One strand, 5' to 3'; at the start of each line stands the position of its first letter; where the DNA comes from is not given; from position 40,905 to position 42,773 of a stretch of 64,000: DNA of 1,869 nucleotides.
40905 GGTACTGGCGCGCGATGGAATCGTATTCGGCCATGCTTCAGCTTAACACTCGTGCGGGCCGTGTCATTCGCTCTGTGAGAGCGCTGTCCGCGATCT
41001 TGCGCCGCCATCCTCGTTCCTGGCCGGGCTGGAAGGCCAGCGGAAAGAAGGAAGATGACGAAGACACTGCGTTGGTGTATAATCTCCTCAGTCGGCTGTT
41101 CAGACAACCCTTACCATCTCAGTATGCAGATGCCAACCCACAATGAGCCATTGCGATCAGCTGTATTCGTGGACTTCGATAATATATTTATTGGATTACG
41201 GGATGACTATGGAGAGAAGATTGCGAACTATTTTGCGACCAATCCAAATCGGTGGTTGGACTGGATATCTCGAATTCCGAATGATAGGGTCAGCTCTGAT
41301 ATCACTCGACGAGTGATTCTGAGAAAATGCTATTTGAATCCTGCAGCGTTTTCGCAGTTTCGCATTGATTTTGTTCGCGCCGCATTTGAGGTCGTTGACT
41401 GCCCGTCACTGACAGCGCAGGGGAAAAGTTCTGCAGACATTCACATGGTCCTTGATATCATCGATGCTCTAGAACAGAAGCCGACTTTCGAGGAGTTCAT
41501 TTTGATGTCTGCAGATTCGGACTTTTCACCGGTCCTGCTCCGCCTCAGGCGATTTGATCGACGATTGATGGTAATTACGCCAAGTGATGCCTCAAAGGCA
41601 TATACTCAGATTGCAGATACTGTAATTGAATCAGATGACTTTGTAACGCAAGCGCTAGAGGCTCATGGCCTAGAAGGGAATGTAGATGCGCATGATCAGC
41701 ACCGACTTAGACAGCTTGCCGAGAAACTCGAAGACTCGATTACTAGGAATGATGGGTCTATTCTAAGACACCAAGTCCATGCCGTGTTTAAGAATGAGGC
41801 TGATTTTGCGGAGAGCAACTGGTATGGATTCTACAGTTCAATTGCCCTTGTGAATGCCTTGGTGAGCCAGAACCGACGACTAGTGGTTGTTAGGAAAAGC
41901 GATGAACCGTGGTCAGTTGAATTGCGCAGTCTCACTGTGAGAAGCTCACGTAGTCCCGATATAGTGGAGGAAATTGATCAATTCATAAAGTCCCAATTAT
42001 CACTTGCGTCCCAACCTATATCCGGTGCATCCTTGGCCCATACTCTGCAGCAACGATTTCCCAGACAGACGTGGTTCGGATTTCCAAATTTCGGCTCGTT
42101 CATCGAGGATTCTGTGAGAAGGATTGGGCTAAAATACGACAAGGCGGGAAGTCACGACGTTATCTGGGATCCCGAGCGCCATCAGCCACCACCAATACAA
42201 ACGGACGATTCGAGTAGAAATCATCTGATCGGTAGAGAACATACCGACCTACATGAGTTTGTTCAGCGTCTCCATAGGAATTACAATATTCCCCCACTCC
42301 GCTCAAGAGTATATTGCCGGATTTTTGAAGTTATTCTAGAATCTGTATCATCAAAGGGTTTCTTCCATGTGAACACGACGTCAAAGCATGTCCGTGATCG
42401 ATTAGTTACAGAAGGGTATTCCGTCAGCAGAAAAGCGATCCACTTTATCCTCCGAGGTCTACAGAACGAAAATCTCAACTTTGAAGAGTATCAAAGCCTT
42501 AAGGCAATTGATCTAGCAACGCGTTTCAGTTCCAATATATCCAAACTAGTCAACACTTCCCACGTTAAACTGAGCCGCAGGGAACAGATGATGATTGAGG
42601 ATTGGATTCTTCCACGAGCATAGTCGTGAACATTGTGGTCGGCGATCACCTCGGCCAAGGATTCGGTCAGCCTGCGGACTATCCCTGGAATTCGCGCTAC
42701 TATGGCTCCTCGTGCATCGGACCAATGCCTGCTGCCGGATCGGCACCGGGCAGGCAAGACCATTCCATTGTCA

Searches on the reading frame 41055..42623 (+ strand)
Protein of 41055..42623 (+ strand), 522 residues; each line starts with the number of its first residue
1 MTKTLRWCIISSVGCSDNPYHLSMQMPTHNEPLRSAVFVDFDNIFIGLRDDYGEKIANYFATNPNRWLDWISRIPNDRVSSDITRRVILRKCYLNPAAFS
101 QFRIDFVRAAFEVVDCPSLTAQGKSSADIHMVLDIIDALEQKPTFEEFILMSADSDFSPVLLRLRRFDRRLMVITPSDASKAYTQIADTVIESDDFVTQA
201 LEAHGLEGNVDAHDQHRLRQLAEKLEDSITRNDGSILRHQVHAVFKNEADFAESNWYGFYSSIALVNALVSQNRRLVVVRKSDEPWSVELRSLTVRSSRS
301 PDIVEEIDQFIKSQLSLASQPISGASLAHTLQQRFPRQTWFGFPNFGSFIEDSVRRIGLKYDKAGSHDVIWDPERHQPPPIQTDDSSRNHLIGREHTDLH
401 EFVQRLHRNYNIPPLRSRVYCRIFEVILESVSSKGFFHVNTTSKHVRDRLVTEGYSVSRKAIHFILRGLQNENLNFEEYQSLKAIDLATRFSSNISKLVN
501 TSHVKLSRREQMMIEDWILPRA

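Call 13: search_protein_families(library=pfam, proteins=[window:41055-42623:+], max_evalue=0.001)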
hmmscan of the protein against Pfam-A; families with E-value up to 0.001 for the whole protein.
window:41055-42623:+ (522 aa): 1 family
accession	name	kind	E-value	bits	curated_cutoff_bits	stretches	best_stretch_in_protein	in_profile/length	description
PF01936.24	NYN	-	3.1e-17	63.9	24.2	1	34-193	1-144/145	NYN domain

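Call 14: search_protein_families(library=ncbifam, proteins=[window:41055-42623:+], max_evalue=0.001)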
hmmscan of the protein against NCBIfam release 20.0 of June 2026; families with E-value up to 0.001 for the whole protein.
window:41055-42623:+ (522 aa): 0 families

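Call 68: search_protein_families(library=padloc, proteins=[window:41055-42623:+], max_evalue=0.01)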
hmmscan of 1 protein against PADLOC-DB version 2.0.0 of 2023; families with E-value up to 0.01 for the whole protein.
window:41055-42623:+ (522 aa): 2 families
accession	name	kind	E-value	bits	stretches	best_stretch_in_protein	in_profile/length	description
PDLC01154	NYN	-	0.0001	19.8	1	111-198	212-300/310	"LabA-like protein, NYN family nuclease"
PDLC04163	HEC-09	-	0.0054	14.4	0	127-219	106-197/203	-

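Call 91: search_protein_families(library=phrogs, proteins=[window:41055-42623:+], max_evalue=0.001)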
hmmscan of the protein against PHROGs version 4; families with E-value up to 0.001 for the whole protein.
window:41055-42623:+ (522 aa): 1 family
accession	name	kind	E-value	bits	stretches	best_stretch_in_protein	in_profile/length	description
phrog_37744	-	unknown function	0.00021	21.9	1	121-197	72-147/248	-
